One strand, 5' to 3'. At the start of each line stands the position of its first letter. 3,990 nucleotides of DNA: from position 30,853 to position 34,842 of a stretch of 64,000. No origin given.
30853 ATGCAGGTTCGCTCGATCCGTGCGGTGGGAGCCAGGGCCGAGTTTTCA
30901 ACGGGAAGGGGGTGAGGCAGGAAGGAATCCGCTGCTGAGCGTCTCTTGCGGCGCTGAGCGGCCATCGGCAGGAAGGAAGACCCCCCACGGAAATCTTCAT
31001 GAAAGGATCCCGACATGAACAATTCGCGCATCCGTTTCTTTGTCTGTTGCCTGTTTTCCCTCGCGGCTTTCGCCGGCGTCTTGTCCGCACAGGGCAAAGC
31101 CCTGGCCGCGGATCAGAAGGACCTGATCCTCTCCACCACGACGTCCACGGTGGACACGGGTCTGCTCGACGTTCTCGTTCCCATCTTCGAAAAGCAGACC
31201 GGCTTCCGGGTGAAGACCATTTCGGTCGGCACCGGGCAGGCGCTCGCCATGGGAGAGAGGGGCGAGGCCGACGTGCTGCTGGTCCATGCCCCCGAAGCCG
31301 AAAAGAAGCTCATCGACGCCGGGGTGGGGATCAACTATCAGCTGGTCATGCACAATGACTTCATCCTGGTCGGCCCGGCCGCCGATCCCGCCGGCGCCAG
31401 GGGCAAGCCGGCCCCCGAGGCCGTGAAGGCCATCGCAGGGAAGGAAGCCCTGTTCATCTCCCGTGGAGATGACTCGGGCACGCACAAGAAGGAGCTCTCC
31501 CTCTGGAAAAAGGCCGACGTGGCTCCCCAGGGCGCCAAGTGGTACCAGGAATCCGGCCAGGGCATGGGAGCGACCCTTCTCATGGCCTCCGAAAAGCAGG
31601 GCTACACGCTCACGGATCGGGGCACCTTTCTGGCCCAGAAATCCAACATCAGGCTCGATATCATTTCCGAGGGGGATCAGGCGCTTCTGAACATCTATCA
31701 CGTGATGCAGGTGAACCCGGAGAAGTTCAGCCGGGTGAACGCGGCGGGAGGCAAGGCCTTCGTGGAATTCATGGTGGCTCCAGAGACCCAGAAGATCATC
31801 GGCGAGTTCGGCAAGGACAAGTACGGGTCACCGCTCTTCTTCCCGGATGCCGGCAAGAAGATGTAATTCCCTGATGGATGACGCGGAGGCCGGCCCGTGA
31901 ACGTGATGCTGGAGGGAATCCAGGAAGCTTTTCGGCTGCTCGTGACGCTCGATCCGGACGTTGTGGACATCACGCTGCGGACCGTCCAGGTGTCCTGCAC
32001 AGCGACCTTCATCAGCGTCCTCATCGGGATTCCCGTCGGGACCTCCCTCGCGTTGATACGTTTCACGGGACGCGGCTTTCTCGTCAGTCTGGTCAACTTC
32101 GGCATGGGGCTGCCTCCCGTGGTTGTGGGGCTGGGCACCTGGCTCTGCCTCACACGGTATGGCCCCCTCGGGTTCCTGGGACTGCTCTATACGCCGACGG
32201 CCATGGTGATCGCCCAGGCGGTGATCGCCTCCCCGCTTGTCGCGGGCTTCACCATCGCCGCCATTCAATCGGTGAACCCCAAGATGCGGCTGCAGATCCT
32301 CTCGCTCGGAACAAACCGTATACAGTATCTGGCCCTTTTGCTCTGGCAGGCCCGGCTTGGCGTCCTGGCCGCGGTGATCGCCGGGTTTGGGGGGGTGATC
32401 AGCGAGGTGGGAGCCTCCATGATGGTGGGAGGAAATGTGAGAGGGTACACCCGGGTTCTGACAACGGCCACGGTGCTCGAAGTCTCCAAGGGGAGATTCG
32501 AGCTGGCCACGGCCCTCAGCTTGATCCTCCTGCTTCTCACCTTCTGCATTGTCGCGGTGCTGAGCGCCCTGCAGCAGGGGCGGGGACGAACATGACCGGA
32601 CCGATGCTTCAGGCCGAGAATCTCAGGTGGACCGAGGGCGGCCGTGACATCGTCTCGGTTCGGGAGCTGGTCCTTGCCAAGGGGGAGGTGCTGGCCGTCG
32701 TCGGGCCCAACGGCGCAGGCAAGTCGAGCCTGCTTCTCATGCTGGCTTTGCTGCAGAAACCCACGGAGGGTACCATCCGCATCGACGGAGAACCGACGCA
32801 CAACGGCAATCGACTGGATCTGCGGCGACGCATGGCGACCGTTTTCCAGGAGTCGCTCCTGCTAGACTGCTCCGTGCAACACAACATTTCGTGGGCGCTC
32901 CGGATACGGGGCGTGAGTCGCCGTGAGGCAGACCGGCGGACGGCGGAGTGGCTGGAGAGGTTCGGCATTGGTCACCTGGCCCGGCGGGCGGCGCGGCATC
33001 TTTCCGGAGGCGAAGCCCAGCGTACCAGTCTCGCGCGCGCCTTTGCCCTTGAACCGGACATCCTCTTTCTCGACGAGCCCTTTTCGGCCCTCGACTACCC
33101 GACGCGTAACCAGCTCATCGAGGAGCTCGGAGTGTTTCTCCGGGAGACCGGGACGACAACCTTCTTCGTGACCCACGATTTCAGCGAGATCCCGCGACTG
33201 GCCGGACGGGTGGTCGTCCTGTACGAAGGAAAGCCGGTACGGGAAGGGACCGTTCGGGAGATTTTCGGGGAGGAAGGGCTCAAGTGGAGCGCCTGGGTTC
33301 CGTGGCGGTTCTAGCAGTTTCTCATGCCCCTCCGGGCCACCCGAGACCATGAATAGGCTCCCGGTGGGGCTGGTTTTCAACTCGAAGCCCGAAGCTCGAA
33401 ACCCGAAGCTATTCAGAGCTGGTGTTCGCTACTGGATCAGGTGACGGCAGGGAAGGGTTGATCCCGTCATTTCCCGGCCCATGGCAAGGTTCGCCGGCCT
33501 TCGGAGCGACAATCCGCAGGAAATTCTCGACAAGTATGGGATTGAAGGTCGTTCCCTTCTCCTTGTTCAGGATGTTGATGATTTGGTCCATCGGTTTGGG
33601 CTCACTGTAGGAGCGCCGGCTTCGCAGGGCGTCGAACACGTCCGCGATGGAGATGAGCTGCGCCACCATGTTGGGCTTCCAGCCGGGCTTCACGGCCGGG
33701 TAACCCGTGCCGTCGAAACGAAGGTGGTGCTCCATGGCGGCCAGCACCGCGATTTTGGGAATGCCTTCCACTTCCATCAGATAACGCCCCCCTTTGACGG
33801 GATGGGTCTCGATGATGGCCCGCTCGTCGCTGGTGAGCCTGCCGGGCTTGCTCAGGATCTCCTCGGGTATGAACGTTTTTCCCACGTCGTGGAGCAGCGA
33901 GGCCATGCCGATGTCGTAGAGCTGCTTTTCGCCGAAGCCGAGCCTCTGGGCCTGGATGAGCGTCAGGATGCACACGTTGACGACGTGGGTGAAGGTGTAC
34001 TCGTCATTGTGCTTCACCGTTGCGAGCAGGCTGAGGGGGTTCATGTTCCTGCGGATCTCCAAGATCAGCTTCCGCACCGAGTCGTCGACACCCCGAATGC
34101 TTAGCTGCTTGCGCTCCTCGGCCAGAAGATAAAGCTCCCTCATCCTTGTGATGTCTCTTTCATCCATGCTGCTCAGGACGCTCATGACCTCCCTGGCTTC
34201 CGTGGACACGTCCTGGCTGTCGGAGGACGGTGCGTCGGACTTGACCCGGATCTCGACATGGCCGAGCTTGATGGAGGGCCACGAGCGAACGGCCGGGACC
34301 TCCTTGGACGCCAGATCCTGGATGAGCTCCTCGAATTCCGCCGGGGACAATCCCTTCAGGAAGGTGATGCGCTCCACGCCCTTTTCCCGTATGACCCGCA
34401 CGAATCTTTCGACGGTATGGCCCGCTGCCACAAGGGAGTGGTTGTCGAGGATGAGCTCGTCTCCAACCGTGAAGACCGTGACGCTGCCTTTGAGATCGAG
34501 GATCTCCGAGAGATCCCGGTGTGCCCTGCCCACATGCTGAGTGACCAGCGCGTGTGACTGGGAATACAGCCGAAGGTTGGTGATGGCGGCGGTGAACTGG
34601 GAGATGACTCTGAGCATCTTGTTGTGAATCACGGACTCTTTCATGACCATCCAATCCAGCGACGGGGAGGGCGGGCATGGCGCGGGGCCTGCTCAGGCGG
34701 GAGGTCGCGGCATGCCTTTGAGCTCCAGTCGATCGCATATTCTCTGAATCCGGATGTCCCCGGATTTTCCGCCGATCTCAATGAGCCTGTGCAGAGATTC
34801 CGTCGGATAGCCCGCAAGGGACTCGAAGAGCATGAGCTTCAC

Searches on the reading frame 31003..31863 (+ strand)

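Call 70: search_protein_families(library=pfam, proteins=[window:31003-31863:+], max_evalue=0.00001)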
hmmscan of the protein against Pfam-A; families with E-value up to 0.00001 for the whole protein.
window:31003-31863:+ (287 aa): 2 families
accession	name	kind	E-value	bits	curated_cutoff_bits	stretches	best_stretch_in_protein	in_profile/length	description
PF12849.12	PBP_like_2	-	1.1e-47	163.4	27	1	37-261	5-267/267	PBP superfamily domain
PF13531.11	SBP_bac_11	-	2.2e-10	41.2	25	1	54-270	12-225/227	Bacterial extracellular solute-binding protein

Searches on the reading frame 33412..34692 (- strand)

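Call 70: search_protein_families(library=pfam, proteins=[window:33412-34692:-], max_evalue=0.00001)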
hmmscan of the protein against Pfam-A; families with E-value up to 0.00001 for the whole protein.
window:33412-34692:- (427 aa): 2 families
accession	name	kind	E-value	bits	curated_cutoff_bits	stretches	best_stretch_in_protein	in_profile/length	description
PF13487.12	HD_5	-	1.5e-24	87.1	27.2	1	245-385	26-168/170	HD domain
PF01966.28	HD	-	1.9e-10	41.5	22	1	233-355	1-115/116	HD domain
